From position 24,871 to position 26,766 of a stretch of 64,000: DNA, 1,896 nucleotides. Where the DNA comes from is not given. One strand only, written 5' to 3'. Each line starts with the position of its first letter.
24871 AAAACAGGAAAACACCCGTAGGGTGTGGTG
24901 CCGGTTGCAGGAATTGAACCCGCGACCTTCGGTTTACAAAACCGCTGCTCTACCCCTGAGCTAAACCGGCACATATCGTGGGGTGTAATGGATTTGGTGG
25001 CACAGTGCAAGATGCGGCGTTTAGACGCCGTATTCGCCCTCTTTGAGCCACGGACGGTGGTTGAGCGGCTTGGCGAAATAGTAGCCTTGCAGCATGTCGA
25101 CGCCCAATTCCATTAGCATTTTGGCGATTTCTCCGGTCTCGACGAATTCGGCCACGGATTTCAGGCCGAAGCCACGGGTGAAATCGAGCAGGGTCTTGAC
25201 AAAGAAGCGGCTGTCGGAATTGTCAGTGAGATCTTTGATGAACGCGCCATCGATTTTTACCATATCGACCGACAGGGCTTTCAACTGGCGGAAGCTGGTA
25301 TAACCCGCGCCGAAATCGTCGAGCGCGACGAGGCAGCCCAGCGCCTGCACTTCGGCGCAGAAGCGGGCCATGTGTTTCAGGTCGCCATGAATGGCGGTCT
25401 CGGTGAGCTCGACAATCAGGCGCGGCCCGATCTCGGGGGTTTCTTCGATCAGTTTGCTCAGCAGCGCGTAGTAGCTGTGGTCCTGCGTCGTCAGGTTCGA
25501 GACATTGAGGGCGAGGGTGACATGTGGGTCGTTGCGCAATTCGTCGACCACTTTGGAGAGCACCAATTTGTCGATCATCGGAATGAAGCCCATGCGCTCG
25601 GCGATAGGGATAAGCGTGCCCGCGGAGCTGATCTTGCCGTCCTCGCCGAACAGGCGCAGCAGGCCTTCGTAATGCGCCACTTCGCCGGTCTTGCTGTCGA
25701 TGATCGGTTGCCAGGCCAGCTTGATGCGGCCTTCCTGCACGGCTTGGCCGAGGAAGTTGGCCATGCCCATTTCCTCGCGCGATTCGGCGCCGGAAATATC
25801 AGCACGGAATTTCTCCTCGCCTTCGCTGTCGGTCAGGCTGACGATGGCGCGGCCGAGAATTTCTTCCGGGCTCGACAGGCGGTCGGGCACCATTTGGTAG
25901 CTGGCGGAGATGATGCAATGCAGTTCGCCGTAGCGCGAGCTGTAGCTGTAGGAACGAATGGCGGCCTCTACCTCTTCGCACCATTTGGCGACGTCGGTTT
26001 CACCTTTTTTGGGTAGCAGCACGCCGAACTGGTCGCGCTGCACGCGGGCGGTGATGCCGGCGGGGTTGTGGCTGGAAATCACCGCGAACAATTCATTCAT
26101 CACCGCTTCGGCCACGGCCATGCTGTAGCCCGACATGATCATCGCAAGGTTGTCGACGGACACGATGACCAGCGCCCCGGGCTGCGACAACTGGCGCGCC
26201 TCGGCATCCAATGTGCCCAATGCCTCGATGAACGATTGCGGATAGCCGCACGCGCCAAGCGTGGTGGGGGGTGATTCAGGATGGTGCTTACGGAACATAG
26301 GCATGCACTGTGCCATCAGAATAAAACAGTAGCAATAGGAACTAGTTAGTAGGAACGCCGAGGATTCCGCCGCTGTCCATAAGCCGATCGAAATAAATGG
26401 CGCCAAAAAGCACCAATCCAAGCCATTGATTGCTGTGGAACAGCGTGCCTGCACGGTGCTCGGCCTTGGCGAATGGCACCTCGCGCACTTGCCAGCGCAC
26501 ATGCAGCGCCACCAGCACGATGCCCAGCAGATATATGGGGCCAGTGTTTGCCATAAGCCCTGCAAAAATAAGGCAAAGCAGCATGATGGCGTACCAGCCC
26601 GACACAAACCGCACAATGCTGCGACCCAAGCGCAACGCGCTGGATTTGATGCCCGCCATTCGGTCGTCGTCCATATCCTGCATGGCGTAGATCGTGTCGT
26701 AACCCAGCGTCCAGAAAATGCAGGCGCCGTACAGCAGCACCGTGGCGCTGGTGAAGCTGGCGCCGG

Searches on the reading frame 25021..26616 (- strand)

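Call 56: search_protein_families(library=pfam, proteins=[window:25021-26616:-], max_evalue=0.0001)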
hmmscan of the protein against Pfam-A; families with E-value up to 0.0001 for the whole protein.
window:25021-26616:- (531 aa): 2 families
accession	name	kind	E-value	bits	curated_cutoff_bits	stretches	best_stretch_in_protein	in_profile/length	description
PF00563.25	EAL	-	1.3e-61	208.5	31.3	1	290-517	5-236/236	EAL domain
PF00990.26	GGDEF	-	5.7e-05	23.4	23.8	1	130-257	16-147/161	Diguanylate cyclase, GGDEF domain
